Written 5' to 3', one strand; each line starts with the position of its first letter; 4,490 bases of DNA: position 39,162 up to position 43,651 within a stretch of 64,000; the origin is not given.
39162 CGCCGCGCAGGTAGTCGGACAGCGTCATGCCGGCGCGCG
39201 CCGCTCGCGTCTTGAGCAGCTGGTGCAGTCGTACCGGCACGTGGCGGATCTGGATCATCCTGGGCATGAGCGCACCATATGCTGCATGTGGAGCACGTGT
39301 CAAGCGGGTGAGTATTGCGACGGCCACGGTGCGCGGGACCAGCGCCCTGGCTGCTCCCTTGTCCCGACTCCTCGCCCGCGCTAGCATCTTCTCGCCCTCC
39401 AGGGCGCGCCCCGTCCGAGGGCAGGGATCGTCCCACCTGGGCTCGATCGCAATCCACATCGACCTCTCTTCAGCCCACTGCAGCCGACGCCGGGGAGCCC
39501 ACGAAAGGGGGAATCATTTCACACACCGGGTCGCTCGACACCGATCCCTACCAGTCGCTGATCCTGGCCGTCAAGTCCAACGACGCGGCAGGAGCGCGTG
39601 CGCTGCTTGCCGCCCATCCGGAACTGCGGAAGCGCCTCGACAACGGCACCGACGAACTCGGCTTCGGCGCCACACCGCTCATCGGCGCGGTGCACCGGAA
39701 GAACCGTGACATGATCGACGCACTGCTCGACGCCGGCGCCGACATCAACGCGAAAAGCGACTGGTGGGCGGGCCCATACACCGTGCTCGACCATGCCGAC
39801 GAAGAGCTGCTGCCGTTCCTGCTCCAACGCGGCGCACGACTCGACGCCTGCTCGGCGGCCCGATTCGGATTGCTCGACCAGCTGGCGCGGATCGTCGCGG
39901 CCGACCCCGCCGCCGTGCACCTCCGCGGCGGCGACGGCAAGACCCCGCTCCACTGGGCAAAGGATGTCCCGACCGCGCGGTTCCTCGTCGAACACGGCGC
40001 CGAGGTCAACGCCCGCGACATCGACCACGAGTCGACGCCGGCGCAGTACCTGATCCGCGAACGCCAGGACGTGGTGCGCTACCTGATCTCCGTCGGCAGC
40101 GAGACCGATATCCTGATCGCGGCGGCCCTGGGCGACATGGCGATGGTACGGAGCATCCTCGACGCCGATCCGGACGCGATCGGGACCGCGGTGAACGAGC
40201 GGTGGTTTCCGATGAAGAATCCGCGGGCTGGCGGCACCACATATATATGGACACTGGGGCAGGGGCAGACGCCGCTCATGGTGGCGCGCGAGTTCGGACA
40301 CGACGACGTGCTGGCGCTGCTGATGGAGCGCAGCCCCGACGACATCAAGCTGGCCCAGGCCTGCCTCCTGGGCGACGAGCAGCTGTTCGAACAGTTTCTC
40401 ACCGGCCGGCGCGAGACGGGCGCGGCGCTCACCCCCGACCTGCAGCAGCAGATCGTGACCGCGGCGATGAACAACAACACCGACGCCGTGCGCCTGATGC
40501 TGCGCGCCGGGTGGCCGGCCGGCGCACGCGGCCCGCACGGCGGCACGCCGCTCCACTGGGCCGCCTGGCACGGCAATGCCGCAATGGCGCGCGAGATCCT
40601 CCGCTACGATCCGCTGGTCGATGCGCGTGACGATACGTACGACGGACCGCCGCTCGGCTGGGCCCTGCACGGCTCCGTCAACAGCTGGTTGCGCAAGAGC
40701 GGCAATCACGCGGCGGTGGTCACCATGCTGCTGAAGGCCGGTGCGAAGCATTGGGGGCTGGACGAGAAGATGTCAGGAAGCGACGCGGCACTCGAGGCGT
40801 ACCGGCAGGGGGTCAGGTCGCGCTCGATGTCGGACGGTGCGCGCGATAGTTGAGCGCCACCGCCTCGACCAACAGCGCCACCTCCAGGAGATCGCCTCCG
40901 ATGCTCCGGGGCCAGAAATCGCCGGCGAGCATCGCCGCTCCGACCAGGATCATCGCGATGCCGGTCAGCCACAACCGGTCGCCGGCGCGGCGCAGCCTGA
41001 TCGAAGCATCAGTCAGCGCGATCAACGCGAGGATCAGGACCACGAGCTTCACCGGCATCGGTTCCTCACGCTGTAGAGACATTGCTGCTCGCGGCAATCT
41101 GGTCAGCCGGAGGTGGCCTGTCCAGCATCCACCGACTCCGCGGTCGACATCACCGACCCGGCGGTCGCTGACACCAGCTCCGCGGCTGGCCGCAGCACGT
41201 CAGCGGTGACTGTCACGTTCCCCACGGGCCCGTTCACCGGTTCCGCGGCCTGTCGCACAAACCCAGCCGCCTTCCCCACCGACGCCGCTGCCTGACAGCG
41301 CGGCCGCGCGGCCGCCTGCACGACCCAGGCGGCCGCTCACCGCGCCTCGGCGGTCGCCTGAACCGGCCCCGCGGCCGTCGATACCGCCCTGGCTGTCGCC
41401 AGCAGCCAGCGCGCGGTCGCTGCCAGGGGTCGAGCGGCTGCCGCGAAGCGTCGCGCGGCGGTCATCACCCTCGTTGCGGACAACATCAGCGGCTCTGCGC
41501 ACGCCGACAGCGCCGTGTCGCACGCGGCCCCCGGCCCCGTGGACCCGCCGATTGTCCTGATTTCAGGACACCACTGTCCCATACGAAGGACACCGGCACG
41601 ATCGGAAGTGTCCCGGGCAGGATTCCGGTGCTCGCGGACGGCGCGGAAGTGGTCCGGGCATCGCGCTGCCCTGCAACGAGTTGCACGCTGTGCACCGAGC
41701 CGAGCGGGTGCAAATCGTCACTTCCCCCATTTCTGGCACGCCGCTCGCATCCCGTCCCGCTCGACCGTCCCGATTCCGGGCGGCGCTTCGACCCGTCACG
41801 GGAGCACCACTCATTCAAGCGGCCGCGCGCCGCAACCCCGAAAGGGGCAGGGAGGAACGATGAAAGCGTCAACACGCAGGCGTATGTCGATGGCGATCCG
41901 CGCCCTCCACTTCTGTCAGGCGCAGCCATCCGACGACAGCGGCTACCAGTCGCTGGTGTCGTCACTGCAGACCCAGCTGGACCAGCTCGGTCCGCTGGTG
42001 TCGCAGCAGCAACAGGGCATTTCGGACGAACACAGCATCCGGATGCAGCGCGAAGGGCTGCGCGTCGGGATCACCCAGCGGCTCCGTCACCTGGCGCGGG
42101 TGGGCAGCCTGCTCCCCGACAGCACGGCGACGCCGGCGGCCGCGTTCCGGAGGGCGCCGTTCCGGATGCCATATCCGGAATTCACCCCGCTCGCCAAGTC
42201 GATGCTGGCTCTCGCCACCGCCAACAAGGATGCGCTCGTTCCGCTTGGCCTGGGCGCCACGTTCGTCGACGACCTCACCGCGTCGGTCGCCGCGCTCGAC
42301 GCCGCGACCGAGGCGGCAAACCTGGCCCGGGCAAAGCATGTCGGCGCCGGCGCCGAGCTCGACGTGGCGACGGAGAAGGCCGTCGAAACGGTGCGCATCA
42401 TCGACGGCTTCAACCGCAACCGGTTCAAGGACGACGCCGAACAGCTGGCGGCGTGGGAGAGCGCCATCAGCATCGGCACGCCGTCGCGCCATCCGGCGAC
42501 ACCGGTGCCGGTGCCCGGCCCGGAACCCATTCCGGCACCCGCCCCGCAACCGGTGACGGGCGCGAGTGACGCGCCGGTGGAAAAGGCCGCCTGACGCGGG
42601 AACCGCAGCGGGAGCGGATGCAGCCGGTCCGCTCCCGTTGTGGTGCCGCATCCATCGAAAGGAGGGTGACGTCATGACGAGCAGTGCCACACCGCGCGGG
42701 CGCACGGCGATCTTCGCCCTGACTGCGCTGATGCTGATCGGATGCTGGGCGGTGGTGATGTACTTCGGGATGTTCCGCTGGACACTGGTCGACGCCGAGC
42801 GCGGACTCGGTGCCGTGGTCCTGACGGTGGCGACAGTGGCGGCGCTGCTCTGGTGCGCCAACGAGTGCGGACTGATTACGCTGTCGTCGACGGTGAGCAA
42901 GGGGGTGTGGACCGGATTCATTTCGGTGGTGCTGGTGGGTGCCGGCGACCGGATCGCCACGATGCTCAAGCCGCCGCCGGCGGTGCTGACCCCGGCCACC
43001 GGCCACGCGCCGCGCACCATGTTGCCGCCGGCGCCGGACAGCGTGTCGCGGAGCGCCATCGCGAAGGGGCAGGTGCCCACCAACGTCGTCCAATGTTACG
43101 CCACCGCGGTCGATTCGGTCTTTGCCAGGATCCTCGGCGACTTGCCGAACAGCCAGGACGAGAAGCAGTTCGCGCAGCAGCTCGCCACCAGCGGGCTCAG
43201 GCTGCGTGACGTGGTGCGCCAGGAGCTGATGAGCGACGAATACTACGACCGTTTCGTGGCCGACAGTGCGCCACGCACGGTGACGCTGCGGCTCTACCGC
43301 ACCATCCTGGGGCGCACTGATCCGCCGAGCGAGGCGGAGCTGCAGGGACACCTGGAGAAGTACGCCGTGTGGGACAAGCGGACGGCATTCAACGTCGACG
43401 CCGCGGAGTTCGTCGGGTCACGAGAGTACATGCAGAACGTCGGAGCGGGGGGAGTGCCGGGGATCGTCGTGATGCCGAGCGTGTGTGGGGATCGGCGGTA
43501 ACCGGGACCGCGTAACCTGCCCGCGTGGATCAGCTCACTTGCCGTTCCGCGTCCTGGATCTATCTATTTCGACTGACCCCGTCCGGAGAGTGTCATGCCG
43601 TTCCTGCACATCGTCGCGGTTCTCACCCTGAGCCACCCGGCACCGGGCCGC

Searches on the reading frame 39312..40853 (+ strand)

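Call 50: search_protein_families(library=pfam, proteins=[window:39312-40853:+], max_evalue=0.0001)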
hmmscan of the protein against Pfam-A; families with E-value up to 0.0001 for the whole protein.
window:39312-40853:+ (513 aa): 5 families
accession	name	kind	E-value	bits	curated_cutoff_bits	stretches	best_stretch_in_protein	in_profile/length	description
PF12796.13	Ank_2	-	7.1e-30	103.9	27.3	3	347-434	1-84/90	Ankyrin repeats (3 copies)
PF00023.36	Ank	-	1.7e-29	100.6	21.1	0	208-236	1-32/33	Ankyrin repeat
PF13606.12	Ank_3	-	5.6e-17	60.3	22.3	0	119-147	2-30/30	Ankyrin repeat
PF13637.12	Ank_4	-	2e-16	60.2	22.7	1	383-426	3-46/50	Ankyrin repeats (many copies)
PF13857.12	Ank_5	-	9.8e-14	51.8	27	0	408-439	14-45/56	Ankyrin repeats (many copies)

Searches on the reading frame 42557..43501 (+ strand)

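Call 50: search_protein_families(library=pfam, proteins=[window:42557-43501:+], max_evalue=0.0001)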
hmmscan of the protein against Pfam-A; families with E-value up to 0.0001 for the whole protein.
window:42557-43501:+ (314 aa): 1 family
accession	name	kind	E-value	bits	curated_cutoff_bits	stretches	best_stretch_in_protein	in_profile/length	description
PF00427.26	PBS_linker_poly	-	1.2e-07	32.3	28.7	1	183-301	8-123/126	Phycobilisome Linker polypeptide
